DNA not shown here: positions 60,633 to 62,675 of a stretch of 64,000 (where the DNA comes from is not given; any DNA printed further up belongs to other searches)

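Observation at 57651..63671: G+C-richer island of four co-directional genes for secreted/membrane proteins of unknown function, framed by a perfect consensus promoter and terminators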

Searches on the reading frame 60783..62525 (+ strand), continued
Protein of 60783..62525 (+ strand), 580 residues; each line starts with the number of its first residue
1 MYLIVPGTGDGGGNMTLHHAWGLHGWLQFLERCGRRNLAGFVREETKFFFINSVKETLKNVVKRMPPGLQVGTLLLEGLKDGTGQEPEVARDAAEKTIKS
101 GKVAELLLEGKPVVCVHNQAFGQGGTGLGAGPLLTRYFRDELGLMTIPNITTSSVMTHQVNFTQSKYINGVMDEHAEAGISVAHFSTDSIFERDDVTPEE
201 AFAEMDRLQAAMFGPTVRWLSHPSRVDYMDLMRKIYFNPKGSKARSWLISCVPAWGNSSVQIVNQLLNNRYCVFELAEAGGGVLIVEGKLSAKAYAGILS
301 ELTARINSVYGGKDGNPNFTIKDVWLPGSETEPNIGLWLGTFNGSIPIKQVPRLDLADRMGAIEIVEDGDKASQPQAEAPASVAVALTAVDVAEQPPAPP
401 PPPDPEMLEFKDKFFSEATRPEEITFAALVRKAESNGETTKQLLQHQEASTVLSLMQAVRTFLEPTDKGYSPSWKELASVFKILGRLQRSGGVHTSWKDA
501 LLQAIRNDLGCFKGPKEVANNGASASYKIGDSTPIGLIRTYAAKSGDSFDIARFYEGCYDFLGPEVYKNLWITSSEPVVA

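Call 46: find_encoding_contigs(protein=P0007, flank=10000, max_places=2)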
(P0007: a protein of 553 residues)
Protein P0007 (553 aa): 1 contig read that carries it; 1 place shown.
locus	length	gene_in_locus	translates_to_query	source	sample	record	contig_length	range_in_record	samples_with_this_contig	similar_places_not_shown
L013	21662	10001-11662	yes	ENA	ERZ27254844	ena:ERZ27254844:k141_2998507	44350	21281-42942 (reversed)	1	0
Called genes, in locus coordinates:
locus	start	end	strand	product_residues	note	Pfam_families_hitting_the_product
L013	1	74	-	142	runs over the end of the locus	-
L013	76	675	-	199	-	PF00657:Lipase_GDSL, PF04311:DUF459 (faint), PF13472:Lipase_GDSL_2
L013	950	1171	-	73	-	-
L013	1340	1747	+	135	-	-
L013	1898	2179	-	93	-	PF05016:ParE_toxin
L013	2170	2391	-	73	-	-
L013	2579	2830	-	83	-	-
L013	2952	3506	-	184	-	-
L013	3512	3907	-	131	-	PF01245:Ribosomal_L19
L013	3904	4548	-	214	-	PF00849:PseudoU_synth_2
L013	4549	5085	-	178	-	-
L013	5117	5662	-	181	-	-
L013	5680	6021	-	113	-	PF01588:tRNA_bind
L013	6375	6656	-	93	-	-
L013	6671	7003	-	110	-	-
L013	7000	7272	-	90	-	PF01329:Pterin_4a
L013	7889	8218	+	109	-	PF19762:DUF6249 (weak)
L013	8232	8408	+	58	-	-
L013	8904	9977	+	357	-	-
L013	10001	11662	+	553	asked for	-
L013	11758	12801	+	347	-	PF00814:TsaD, PF22521:HypF_C_2 (weak)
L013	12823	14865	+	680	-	PF00133:tRNA-synt_1, PF09334:tRNA-synt_1g, PF13603:tRNA-synt_1_2 (weak), PF09334:tRNA-synt_1g, PF00133:tRNA-synt_1, PF08264:Anticodon_1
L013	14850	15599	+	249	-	PF13367:PrsW-protease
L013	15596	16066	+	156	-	PF00011:HSP20, PF04969:CS (faint)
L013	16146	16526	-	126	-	-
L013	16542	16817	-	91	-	PF01541:GIY-YIG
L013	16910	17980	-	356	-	PF01344:Kelch_1 (faint), PF07646:Kelch_2 (faint), PF13415:Beta-prop_FBX42, PF24681:Kelch_KLHDC2_KLHL20_DRC7, PF24981:Beta-prop_ATRN-LZTR1 (weak), PF24681:Kelch_KLHDC2_KLHL20_DRC7, PF13415:Beta-prop_FBX42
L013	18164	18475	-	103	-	-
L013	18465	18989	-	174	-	-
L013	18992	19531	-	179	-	PF05137:PilN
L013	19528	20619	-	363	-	PF11104:PilM_2, PF06723:MreB_Mbl (faint), PF14450:FtsA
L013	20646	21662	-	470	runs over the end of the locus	-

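Call 50: find_encoding_contigs(protein=P0008, flank=10000, max_places=2)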
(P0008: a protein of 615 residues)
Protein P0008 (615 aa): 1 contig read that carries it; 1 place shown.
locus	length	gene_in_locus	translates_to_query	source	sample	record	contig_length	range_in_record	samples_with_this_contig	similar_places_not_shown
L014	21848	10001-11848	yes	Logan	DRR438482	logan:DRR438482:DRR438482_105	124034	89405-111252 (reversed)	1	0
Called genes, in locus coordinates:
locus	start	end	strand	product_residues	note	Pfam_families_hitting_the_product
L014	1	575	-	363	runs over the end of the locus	PF02481:DNA_processg_A, PF17782:WHD_DprA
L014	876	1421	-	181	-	PF01195:Pept_tRNA_hydro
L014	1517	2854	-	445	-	PF00009:GTP_EFTU (weak), PF01926:MMR_HSR1, PF02421:FeoB_N, PF04548:AIG1, PF00009:GTP_EFTU (weak), PF01926:MMR_HSR1, PF02421:FeoB_N, PF14714:KH_dom-like, +6 more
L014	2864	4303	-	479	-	PF03816:LytR_cpsA_psr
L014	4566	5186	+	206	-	PF10502:Peptidase_S26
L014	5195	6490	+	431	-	PF13393:tRNA-synt_His, PF03129:HGTP_anticodon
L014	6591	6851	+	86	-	PF01230:HIT, PF11969:DcpS_C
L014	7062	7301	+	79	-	PF01165:Ribosomal_S21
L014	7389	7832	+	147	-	PF09424:YqeY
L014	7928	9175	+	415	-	PF11104:PilM_2 (faint), PF25216:Volactin (faint), PF02491:SHS2_FTSA, PF06723:MreB_Mbl, PF14450:FtsA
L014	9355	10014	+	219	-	-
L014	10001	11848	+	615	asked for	PF00091:Tubulin (weak)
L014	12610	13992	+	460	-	-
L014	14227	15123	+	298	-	-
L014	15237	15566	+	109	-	PF18908:DUF5663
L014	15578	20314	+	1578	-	-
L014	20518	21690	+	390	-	PF00091:Tubulin, PF12327:FtsZ_C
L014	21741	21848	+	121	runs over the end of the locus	PF05635:23S_rRNA_IVP, PF22296:bAvd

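Call 51: find_encoding_contigs(protein=P0010, flank=10000, max_places=2)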
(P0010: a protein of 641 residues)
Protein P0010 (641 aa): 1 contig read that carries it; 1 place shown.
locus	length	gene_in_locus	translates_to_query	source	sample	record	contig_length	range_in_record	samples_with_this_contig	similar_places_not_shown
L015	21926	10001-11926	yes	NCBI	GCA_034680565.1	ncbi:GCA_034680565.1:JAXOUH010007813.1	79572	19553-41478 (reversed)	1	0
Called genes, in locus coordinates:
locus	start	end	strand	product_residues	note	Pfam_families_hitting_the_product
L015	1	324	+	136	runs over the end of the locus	PF00903:Glyoxalase, PF22677:Ble-like_N, PF18029:Glyoxalase_6 (weak)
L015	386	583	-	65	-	PF00313:CSD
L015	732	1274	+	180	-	-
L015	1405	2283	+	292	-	PF17773:UPF0176_N, PF00581:Rhodanese, PF12368:Rhodanese_C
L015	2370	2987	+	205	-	-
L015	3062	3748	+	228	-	-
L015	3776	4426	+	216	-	-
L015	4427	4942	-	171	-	PF03412:Peptidase_C39, PF11814:DUF3335 (faint), PF13529:Peptidase_C39_2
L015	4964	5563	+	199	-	PF01300:Sua5_yciO_yrdC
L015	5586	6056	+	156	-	PF02590:SPOUT_MTase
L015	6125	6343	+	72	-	PF10685:KGG (faint)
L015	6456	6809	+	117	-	-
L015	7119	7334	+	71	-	PF10685:KGG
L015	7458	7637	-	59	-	-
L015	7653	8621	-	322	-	PF01018:GTP1_OBG, PF01926:MMR_HSR1, PF02421:FeoB_N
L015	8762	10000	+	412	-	-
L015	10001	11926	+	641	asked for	PF00091:Tubulin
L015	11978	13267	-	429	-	PF03952:Enolase_N, PF00113:Enolase_C, PF13378:MR_MLE_C (weak)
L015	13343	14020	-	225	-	-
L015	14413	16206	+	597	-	PF00009:GTP_EFTU, PF01926:MMR_HSR1 (weak), PF22042:EF-G_D2, PF03144:GTP_EFTU_D2, PF00679:EFG_C, PF21018:BipA_C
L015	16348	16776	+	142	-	-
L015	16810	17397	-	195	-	-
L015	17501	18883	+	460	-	-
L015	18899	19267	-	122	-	-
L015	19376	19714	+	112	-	PF04020:Phage_holin_4_2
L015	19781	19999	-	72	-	PF08281:Sigma70_r4_2 (weak), PF00196:GerE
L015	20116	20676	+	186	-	PF00565:SNase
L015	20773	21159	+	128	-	-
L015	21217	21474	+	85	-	PF01035:DNA_binding_1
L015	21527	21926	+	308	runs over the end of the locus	PF02899:Phage_int_SAM_1, PF13102:Phage_int_SAM_5 (weak), PF13495:Phage_int_SAM_4, PF00589:Phage_integrase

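Call 52: find_related_loci(query=A1, collection=genome_contigs, flank=10000)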
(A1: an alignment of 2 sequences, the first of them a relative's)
Query A1 (580 aa) in genome_contigs; peptide patterns used: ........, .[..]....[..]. (x = any residue, [..] = any of these).
91 stretches matched a pattern, but none encodes a relative of the query by tblastn (E <= 1e-3).

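Call 62: search_protein_families(library=padloc, proteins=[window:60783-62525:+, L001:13164-14435:+, L001:14451-15140:+, L001:15172-16074:+, L001:16064-16681:+], max_evalue=0.1)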
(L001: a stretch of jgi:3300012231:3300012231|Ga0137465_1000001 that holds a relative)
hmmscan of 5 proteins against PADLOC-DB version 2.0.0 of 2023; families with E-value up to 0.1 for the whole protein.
window:60783-62525:+ (580 aa): 0 families

L001:13164-14435:+ (423 aa): 0 families

L001:14451-15140:+ (229 aa): 1 family
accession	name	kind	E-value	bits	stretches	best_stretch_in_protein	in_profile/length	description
PDLC02739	PbeC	-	0.033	10.9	1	46-114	490-557/644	PbeC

L001:15172-16074:+ (300 aa): 0 families

L001:16064-16681:+ (205 aa): 0 families

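Call 63: search_solved_structures(query=A2, max_evalue=0.001, show_alignments=1)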
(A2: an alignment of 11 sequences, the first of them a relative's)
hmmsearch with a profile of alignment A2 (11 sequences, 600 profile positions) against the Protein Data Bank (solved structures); distinct sequences matched with E-value up to 0.001: 59.
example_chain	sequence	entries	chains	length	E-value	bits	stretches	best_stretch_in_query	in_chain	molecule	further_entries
1ofu_A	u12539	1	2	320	2.4e-24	89.1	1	5-305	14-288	CELL DIVISION PROTEIN FTSZ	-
2r6r_1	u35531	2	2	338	2.6e-24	89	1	4-226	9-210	Cell division protein ftsZ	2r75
2vaw_A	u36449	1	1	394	4.7e-24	88.2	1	5-306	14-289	CELL DIVISION PROTEIN FTSZ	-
4u39_A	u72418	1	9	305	6.2e-24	87.8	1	3-219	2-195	Cell division protein FtsZ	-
2rhh_A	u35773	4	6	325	7.8e-24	87.5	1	3-219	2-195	Cell Division Protein ftsZ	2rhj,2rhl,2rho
2vam_A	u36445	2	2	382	9.4e-24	87.2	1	5-219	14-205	CELL DIVISION PROTEIN FTSZ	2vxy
9isk_A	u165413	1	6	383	1.4e-22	83.4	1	5-302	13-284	Cell division protein FtsZ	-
8h1o_A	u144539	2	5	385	1.4e-22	83.3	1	5-302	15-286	Cell division protein FtsZ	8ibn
3wgj_A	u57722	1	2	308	1.5e-22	83.2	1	3-219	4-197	Cell division protein FtsZ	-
3wgl_A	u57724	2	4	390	1.8e-22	83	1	4-233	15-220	Cell division protein FtsZ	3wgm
6umk_A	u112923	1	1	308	1.9e-22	82.9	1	1-286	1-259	Cell division protein FtsZ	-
6unx_A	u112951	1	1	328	2.6e-22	82.4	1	1-286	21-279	Cell division protein FtsZ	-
6ll5_A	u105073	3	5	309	8.3e-22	80.8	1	4-286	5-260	Cell division protein FtsZ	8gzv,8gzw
7ojd_A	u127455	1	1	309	8.8e-22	80.7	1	3-216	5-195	Cell division protein FtsZ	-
6ll6_A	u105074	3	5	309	9.1e-22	80.6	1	4-286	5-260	Cell division protein FtsZ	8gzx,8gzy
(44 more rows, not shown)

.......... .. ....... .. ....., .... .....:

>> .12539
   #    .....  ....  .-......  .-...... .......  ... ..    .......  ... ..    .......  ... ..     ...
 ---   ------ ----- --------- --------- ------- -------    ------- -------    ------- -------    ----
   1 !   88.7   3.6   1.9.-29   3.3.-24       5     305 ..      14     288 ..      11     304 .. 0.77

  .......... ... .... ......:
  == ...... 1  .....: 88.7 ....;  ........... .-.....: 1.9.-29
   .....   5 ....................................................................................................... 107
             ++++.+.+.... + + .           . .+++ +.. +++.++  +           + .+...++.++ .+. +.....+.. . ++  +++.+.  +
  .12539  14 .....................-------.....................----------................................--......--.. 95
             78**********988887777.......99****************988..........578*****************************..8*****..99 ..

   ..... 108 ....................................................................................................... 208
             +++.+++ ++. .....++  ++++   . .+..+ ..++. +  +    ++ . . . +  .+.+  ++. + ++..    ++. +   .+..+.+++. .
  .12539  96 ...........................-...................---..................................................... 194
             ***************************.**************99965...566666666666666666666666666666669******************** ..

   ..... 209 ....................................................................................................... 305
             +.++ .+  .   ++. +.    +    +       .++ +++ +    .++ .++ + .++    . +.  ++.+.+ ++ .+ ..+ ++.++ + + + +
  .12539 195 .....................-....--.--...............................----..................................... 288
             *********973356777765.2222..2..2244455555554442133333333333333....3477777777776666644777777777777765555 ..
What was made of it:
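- Closest known: TubZ/RepX, PhuZ and CetZ. Different: Sequence similarity is weaker than to FtsZ (call 63).
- Profile of the 11 family members against PDB: FtsZ 2.4e-24 over profile positions 5-305, RepX/TubZ 2e-11, CetZ ~1e-7, tubulin 3e-4 (call 63). TubZ/RepX is the second-best solved relative by sequence (2e-11, call 63).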

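Call 71: predict_structure(alignment_id=A5)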
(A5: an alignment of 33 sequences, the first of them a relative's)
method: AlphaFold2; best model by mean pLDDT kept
length: 580 residues; sequences in the alignment: 33
mean_pLDDT: 84.6   pTM: 0.63
mean pLDDT of the five models: 84.6, 83.1, 81.7, 77.4, 75.9
residues with pLDDT >= 90: 313; 70-90: 194; 50-70: 20; < 50: 53
segments of 3 or more residues with pLDDT < 50: 366-396, 511-513, 517-525, 572-580
pLDDT, mean of each block of 10 residues (from residue 1): 91 94 90 86 91 97 95 95 95 98 89 93 94 96 94 90 93 93 91 85 88 85 83 90 89 92 93 93 94 96 95 89 89 93 87 83 49 36 33 50 88 92 94 89 94 94 85 89 92 90 81 47 56 85 71 87 82 35
secondary structure, 60 per line:
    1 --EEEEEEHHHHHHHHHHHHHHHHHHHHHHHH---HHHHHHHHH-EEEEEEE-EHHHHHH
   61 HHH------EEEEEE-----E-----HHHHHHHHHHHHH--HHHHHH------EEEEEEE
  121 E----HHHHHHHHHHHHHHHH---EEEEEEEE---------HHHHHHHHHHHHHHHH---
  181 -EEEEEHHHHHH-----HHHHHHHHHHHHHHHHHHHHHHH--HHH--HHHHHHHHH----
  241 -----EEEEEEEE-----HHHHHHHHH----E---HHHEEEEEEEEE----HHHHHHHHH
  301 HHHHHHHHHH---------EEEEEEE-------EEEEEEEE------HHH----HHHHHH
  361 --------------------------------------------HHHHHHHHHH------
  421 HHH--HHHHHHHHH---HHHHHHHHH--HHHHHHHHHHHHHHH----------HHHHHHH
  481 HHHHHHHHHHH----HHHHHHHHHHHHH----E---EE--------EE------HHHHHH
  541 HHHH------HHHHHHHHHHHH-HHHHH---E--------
elements in order: E3-8 H9-32 H36-44 E46-52 H55-63 E70-75 H87-99 H102-107 E114-121 H126-141 E145-152 H162-177 E182-186 H187-192 H198-220 H228-236 E246-253 H259-267 E279-287 H292-310 E320-326 E334-341 H355-360 H405-414 H426-434 H438-446 H449-463 H474-491 H496-508 H535-544 H551-562 H564-568
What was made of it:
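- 60783..62525 (+): P3: divergent FtsZ/tubulin-superfamily GTPase. Two-domain core (aa 1-365), disordered Pro-rich linker (aa 366-396) and a novel helical C-terminal domain (aa ~400-570). AF2 pLDDT 84.6 (call 71).
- On FtsZ/tubulin superfamily: In the AF2 model, aa 1-365 have pLDDT 83-98 (call 71).
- Tried and rejected: It succeeded only with a 33-sequence alignment that included FtsZ (call 71).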

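Call 74: fold_search(model_id=the predicted structure, library=pdb)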
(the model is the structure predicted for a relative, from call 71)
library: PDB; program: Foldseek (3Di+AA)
matches with E <= 10: 1416; with E <= 0.001: 1036
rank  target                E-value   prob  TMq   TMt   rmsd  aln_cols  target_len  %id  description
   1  7ojd                  9.5e-16  1.00  0.42  0.75   4.6       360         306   18  SaFtsZ(D46A) complexed with GDP (released 2022-03-02)
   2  9isk_A                1.2e-15  1.00  0.42  0.73   4.7       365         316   17  Cryo-EM structure of KpFtsZ-ZapA complex (released 2025-07-23)
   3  5h5h                  1.8e-15  1.00  0.42  0.75   4.8       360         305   18  Staphylococcus aureus FtsZ-GDP R29A mutant in T state (released 2017-05-24)
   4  3wgj_A                2.1e-15  1.00  0.43  0.77   4.5       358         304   16  STAPHYLOCOCCUS AUREUS FTSZ T7 chimera mutant, T7Bs (released 2013-12-25)
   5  7ojb                  2.7e-15  1.00  0.43  0.76   4.8       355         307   17  SaFtsZ(R143K) complexed with GDP (released 2022-03-02)
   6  5mn4                  3.0e-15  1.00  0.42  0.74   4.9       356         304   16  S. aureus FtsZ 12-316 F138A GDP Open form (1FOf) (released 2016-12-21)
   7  7ohk                  3.6e-15  1.00  0.43  0.75   5.0       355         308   17  SaFtsZ complexed with GDP, BeF3- and Mg2+ (released 2022-03-02)
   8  7ohh                  3.6e-15  1.00  0.42  0.75   5.0       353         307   18  SaFtsZ complexed with GDP and BeF3- (released 2022-03-02)
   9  3vo8_A                4.2e-15  1.00  0.42  0.76   4.7       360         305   17  Staphylococcus aureus FtsZ GDP-form (released 2012-08-29)
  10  4dxd                  5.6e-15  1.00  0.43  0.76   4.7       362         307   19  Staphylococcal Aureus FtsZ in complex with 723 (released 2012-05-23)
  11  5mn6_A                6.2e-15  1.00  0.42  0.76   4.7       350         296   17  S. aureus FtsZ 12-316 F138A GDP Closed form (3FCm) (released 2016-12-21)
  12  7oja                  6.2e-15  1.00  0.40  0.72   5.4       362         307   18  SaFtsZ(D210N) complexed with GDP (released 2022-03-02)
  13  5h5g_A                6.6e-15  1.00  0.42  0.74   4.8       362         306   18  Staphylococcus aureus FtsZ-GDP in T and R states (released 2017-05-24)
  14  6kvq                  8.2e-15  1.00  0.42  0.74   4.8       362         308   17  S. aureus FtsZ in complex with BOFP (compound 3) (released 2020-01-15)
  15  3voa                  9.7e-15  1.00  0.42  0.75   4.7       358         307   18  Staphylococcus aureus FtsZ 12-316 GDP-form (released 2012-08-29)
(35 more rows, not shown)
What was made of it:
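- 60783..62525 (+): Foldseek FtsZ E = 1e-15, TM 0.75 (call 74).
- Foldseek gives FtsZ at E ~1e-15, TM 0.72-0.80 over ~360 columns (calls 71, 74).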

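Call 85: fold_search(model_id=the predicted structure, library=viral)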
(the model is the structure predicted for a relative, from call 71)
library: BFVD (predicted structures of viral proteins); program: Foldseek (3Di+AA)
matches with E <= 10: 207; with E <= 0.001: 8
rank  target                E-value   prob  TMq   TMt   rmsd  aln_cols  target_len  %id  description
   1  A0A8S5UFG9            1.2e-14  1.00  0.41  0.59  31.0       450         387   14  Cell division protein [Myoviridae sp. ctcyQ27]
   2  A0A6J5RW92            1.6e-13  1.00  0.42  0.52   9.0       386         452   16  FtsZ Cell division GTPase [uncultured Caudovirales phage]
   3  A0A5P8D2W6            3.6e-10  1.00  0.32  0.54  10.2       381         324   12  (no name in the UniProt tables at hand)
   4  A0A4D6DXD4            9.6e-09  1.00  0.33  0.56   5.9       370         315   11  Putative tubulin-like protein [Edwardsiella phage pEt-SU]
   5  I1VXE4                1.4e-08  1.00  0.33  0.56  19.0       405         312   10  (no name in the UniProt tables at hand)
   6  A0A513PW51            2.1e-08  1.00  0.31  0.50  10.8       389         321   12  Uncharacterized protein [Vibrio phage 2 TSL-2019]
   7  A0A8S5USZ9            2.8e-08  1.00  0.35  0.56  19.0       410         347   10  Tubulin [Myoviridae sp. ctijX18]
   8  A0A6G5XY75            8.9e-08  1.00  0.33  0.52  10.0       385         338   10  (no name in the UniProt tables at hand)
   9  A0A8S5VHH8            3.3e-02  0.08  0.07  0.11  21.5       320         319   10  Uncharacterized protein [Myoviridae sp. ctkfK18]
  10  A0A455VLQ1            6.0e-02  0.87  0.12  0.39   4.3        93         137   10  Uncharacterized protein [Lactococcus phage phiQ1]
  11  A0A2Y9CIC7            6.0e-02  0.75  0.12  0.39   5.5       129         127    9  Putative RusA superfamily protein [Hot spring virus BHS2]
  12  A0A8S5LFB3            6.8e-02  0.69  0.11  0.24   6.1        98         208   12  Endodeoxyribonuclease RusA [Siphoviridae sp. ct3CA7]
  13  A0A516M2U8            9.4e-02  0.75  0.11  0.32   5.3        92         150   10  (no name in the UniProt tables at hand)
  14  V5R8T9                1.1e-01  0.69  0.11  0.26   5.2        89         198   12  Putative endodeoxyribonuclease [Arthrobacter phage vB_ArS-ArV2]
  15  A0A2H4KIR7            1.1e-01  0.66  0.10  0.34   6.5        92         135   13  (no name in the UniProt tables at hand)
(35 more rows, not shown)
